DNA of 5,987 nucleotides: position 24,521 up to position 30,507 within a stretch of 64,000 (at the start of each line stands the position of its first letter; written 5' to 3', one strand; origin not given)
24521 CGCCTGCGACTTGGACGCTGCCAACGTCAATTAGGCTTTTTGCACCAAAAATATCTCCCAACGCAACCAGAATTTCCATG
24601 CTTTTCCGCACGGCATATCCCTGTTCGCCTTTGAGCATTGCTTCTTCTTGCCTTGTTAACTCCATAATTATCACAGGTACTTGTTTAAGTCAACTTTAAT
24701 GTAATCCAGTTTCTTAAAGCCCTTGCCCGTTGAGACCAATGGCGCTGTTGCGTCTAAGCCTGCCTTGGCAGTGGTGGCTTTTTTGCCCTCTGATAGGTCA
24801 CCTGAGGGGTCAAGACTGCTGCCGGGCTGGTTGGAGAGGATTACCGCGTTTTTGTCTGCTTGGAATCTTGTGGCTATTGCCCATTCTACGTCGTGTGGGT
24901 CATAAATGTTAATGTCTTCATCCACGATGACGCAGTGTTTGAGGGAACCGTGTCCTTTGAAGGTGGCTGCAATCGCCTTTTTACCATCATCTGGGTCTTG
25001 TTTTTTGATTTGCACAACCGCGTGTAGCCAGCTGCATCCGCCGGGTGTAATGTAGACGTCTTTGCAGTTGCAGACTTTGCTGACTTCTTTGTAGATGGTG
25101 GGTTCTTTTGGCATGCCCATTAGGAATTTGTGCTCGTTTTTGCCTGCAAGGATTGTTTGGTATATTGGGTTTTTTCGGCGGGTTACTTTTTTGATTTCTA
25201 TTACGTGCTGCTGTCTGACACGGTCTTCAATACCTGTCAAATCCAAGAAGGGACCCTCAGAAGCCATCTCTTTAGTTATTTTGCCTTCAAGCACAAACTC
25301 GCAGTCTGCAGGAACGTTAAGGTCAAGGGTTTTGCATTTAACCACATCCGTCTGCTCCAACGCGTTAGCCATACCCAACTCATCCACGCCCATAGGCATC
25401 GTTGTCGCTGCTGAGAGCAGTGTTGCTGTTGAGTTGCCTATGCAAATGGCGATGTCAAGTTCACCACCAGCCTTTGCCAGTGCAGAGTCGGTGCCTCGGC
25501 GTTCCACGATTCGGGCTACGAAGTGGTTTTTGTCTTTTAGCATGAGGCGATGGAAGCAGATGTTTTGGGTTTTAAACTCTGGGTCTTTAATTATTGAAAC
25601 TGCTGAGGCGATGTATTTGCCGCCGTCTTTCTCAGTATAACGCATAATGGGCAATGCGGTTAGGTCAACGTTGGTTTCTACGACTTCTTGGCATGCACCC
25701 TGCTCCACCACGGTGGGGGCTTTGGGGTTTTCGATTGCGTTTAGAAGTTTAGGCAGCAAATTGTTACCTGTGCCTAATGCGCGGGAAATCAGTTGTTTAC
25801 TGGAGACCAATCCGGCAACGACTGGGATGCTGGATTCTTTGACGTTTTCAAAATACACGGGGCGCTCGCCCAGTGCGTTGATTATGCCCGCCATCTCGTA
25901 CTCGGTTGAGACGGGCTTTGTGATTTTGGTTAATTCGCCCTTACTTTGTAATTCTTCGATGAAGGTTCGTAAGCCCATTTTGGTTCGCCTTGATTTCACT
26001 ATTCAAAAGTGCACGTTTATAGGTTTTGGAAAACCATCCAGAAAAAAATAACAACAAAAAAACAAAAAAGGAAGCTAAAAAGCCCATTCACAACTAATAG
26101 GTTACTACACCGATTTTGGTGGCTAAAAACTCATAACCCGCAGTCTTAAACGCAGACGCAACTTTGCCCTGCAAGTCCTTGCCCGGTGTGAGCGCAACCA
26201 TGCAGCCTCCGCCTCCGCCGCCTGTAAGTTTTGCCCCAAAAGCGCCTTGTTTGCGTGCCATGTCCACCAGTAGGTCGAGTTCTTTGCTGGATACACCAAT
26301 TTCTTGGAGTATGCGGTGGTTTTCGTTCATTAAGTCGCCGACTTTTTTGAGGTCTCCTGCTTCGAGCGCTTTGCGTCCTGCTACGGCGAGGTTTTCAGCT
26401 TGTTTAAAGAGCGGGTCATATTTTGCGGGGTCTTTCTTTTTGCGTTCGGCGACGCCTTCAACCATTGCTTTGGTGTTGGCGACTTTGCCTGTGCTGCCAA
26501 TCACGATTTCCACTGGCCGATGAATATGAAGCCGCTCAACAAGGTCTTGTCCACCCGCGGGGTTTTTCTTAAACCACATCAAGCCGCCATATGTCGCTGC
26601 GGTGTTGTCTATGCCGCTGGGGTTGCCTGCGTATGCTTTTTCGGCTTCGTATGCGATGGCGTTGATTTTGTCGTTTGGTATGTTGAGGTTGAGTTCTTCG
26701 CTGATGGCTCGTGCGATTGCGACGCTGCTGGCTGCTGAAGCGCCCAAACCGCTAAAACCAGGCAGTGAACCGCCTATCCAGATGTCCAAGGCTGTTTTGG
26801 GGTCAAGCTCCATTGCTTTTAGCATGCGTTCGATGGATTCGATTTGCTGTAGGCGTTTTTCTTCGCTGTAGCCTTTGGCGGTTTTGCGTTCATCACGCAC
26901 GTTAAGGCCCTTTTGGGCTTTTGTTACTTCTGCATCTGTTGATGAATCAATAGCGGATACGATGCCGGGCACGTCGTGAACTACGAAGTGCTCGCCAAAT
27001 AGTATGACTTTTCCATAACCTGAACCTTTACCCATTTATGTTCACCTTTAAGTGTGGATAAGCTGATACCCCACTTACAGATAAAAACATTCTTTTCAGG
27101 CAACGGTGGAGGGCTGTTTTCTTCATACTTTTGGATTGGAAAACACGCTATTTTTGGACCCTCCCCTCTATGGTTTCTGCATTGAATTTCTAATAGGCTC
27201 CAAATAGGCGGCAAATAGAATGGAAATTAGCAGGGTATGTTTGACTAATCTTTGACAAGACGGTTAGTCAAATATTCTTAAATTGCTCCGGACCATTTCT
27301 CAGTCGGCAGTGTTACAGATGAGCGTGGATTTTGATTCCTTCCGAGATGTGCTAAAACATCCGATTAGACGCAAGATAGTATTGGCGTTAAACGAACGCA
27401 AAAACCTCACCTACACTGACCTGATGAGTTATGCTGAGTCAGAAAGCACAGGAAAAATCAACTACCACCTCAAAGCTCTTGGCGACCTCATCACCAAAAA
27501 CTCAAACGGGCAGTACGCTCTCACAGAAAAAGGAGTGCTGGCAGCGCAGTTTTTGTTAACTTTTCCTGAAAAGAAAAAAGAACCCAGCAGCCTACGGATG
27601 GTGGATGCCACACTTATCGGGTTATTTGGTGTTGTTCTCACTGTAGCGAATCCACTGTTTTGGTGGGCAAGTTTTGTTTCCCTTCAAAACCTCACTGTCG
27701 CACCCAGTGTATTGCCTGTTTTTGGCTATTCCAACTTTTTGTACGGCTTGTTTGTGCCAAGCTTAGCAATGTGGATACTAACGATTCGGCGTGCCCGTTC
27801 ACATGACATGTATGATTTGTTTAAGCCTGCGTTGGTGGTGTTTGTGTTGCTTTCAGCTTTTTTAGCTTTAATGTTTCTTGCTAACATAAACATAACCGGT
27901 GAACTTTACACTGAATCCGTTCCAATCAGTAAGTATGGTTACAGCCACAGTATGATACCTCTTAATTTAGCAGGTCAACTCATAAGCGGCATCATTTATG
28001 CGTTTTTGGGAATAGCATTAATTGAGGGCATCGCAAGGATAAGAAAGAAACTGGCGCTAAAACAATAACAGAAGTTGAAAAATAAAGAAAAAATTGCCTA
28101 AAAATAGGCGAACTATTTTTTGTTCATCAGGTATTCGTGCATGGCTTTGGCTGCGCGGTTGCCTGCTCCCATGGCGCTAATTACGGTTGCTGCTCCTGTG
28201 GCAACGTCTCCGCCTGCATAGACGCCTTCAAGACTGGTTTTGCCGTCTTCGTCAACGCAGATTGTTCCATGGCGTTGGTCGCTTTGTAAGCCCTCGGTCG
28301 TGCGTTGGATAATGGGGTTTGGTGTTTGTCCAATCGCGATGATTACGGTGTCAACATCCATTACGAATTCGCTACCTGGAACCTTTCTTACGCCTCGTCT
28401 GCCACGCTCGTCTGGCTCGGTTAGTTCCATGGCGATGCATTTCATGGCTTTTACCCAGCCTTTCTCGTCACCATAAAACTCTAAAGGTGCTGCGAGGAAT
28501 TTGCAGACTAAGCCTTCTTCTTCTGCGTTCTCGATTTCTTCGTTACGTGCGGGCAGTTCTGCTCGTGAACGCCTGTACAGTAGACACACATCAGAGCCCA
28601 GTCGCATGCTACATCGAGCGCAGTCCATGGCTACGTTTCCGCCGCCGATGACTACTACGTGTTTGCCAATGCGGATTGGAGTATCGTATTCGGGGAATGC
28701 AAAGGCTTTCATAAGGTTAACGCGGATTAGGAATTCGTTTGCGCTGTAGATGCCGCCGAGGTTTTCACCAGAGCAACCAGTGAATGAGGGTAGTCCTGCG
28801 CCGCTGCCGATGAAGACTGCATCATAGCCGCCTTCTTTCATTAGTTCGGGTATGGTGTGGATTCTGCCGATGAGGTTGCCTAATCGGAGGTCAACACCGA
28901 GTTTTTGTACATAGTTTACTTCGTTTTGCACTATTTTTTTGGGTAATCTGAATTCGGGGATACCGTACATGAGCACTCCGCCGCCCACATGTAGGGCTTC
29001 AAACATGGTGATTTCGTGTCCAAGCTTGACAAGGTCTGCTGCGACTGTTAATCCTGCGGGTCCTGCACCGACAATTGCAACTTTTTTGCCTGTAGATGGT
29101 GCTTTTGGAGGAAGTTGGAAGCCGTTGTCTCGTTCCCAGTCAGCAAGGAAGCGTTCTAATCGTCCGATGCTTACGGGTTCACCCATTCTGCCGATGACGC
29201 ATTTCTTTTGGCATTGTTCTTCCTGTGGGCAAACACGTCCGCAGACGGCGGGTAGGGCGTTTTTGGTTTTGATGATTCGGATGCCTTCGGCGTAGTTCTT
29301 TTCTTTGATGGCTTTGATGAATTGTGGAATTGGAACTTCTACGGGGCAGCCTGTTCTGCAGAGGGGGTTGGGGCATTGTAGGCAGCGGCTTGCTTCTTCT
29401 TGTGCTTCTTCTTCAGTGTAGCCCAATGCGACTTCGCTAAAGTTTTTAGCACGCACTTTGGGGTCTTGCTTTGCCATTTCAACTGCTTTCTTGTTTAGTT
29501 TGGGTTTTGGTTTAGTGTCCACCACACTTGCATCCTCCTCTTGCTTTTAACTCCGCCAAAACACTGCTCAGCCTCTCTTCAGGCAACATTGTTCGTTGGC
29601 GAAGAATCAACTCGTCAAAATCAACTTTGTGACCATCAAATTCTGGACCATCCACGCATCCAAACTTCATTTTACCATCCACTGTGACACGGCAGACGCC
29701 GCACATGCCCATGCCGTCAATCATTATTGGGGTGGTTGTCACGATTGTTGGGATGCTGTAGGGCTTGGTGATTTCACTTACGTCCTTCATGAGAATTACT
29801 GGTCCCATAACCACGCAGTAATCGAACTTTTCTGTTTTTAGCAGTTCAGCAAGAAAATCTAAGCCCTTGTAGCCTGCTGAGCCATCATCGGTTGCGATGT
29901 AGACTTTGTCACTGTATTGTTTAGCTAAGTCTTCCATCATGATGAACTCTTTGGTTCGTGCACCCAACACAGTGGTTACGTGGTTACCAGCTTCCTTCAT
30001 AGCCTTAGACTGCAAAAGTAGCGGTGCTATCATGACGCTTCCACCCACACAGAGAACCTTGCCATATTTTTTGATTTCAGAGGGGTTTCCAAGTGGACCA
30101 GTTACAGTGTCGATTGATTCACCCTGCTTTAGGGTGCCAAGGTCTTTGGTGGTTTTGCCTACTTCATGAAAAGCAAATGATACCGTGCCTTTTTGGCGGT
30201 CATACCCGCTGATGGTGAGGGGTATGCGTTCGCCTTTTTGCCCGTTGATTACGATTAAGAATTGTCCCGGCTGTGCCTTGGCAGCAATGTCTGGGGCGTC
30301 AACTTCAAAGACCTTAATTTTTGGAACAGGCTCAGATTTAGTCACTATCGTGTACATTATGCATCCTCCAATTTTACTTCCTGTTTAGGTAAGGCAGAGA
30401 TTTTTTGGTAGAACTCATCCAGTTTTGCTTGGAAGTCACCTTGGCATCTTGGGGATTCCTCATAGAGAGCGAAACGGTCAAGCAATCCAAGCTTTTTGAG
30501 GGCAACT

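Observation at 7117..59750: Interspersed 50-80 nt intergenic repeat family (six copies plus a degenerate fragment), possibly a small structured RNA family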

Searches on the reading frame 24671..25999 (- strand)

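Call 76: search_protein_families(library=pfam, max_evalue=0.00001, proteins=[window:24671-25999:-])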
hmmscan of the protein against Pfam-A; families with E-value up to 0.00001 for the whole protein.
window:24671-25999:- (442 aa): 3 families
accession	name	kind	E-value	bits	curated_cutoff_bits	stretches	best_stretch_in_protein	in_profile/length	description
PF01977.22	UbiD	-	2.1e-57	194.1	23.3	1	99-287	6-205/206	3-octaprenyl-4-hydroxybenzoate carboxy-lyase Rift-related domain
PF20696.2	UbiD_C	-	9.5e-31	106.9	24.2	1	292-417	2-127/127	3-octaprenyl-4-hydroxybenzoate carboxy-lyase C-terminal domain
PF20695.2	UbiD_N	-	1.2e-15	57.8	24.3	1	14-87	1-76/78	3-octaprenyl-4-hydroxybenzoate carboxy-lyase N-terminal domain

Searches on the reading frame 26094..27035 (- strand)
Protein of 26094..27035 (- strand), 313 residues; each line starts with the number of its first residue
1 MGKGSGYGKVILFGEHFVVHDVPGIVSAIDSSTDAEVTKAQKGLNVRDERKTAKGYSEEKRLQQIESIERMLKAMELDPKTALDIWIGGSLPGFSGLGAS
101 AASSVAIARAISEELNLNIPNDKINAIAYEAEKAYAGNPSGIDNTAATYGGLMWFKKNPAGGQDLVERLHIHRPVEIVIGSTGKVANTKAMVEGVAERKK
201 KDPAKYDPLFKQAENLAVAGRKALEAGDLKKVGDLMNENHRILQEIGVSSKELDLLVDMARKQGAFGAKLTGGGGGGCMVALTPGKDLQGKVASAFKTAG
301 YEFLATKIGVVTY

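Call 30: search_protein_families(library=pfam, proteins=[window:26094-27035:-])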
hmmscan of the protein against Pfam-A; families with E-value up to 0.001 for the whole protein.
window:26094-27035:- (313 aa): 2 families
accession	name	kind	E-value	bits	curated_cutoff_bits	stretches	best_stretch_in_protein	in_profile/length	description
PF08544.19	GHMP_kinases_C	-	1.2e-16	61.3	21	1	222-301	3-84/85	GHMP kinases C terminal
PF00288.32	GHMP_kinases_N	-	1.1e-14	54.9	22.3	1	70-151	5-87/87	GHMP kinases N terminal domain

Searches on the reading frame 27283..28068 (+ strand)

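Call 30: search_protein_families(library=pfam, proteins=[window:27283-28068:+])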
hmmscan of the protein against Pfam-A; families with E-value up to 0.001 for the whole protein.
window:27283-28068:+ (261 aa): 2 families
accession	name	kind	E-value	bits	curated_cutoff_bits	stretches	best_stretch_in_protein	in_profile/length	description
PF24038.1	DUF7347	-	1.8e-09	38.1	27.6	1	23-87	7-73/77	Domain of unknown function (DUF7347)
PF01022.26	HTH_5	-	0.00051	20.3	22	0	27-68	2-41/47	Bacterial regulatory protein, arsR family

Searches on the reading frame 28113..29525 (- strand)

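Call 76: search_protein_families(library=pfam, max_evalue=0.00001, proteins=[window:28113-29525:-])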
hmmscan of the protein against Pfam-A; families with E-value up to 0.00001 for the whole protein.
window:28113-29525:- (470 aa): 6 families
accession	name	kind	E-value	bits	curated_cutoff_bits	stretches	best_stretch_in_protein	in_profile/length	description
PF14691.11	Fer4_20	-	1.7e-44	150.7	25.8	1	25-135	1-112/113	Dihydroprymidine dehydrogenase domain II, 4Fe-4S cluster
PF07992.20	Pyr_redox_2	-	1.6e-35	123.4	26.1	1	147-455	1-291/291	Pyridine nucleotide-disulphide oxidoreductase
PF00070.33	Pyr_redox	-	1.7e-10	41.7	22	0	289-334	1-45/82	Pyridine nucleotide-disulphide oxidoreductase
PF13738.12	Pyr_redox_3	-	2.2e-10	40.7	30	0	287-437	164-303/305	Pyridine nucleotide-disulphide oxidoreductase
PF13450.12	NAD_binding_8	-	9.7e-07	29.4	21.9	1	151-184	1-35/68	NAD(P)-binding Rossmann-like domain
PF01262.27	AlaDh_PNT_C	-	4.2e-06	26.8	23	0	289-320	30-61/214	Alanine dehydrogenase/PNT, C-terminal domain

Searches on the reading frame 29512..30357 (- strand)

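Call 76: search_protein_families(library=pfam, max_evalue=0.00001, proteins=[window:29512-30357:-])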
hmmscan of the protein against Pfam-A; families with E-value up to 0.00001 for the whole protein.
window:29512-30357:- (281 aa): 1 family
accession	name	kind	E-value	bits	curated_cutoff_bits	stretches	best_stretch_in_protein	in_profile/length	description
PF10418.14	DHODB_Fe-S_bind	-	1.7e-11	44.1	23.9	1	211-246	3-41/41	Iron-sulfur cluster binding domain of dihydroorotate dehydrogenase B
